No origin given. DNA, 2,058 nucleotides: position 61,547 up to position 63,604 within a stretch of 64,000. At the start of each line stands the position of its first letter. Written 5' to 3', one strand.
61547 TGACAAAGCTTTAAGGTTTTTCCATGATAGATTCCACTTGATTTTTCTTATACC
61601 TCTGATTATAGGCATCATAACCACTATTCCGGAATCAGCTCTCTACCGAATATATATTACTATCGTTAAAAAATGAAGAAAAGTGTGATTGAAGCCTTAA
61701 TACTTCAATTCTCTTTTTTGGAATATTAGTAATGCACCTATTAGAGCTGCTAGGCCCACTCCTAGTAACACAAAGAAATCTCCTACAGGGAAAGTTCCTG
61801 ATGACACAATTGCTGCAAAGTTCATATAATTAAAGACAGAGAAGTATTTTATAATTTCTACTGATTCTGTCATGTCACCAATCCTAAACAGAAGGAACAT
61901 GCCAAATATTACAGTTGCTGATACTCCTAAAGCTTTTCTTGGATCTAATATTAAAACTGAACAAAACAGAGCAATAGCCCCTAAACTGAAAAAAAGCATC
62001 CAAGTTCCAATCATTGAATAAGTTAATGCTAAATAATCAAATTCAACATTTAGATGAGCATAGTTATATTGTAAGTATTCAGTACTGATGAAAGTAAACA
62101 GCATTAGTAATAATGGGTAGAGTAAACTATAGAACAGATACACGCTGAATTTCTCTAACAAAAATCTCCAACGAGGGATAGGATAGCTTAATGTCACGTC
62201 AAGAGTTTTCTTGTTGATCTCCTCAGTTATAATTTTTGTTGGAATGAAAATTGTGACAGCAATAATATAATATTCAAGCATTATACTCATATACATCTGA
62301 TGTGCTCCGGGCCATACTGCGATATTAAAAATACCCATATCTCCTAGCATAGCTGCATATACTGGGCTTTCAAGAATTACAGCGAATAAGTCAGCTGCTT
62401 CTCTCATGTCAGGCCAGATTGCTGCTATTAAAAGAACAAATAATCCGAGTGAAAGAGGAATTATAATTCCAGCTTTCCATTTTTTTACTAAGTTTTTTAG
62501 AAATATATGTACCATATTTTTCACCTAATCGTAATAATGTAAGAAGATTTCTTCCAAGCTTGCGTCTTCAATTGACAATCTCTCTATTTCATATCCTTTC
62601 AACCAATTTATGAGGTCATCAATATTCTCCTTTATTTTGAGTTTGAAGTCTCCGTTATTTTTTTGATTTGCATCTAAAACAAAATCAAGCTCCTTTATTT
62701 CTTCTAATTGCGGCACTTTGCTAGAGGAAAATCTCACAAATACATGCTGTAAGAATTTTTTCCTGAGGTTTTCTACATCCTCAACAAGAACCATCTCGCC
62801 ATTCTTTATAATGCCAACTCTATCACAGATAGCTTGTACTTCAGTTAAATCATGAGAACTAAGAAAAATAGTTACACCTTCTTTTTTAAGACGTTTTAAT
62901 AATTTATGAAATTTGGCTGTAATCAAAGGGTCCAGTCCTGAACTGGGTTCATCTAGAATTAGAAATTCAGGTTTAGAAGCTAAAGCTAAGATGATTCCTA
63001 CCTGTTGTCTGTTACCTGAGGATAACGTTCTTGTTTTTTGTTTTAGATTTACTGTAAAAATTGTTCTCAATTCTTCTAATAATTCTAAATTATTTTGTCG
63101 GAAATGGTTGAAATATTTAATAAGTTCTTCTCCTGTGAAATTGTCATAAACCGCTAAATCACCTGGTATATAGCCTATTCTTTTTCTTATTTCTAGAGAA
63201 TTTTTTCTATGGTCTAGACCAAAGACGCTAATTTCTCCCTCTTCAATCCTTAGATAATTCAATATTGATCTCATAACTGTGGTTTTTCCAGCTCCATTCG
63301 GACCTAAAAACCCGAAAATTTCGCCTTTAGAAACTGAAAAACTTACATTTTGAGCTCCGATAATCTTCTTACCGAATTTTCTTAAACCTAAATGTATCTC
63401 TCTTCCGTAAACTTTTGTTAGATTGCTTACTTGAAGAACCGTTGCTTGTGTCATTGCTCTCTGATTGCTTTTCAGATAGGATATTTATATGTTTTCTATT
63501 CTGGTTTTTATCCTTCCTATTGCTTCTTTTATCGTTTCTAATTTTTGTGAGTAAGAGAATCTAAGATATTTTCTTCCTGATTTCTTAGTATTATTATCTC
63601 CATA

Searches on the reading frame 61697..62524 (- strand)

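Call 56: search_protein_families(library=pfam, proteins=[window:61697-62524:-], max_evalue=0.00001)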
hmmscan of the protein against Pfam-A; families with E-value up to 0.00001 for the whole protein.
window:61697-62524:- (275 aa): 1 family
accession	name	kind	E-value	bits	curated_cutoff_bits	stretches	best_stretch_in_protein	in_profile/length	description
PF12679.13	ABC2_membrane_2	-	1.3e-07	31.6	27.2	1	82-273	73-283/283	ABC-2 family transporter protein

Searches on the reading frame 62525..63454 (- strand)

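Call 56: search_protein_families(library=pfam, proteins=[window:62525-63454:-], max_evalue=0.00001)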
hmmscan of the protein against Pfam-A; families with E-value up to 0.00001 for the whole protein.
window:62525-63454:- (309 aa): 3 families
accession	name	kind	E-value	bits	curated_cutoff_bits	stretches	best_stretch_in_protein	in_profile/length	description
PF00005.33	ABC_tran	-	7e-26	91.9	25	1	35-171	2-136/137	ABC transporter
PF13304.12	AAA_21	-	2.1e-15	58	27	1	142-204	236-301/304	AAA domain, putative AbiEii toxin, Type IV TA system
PF13732.12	DrrA1-3_C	-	4.6e-06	27.7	27.4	0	227-307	3-80/81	ATP-binding protein DrrA1-3-like, C-terminal domain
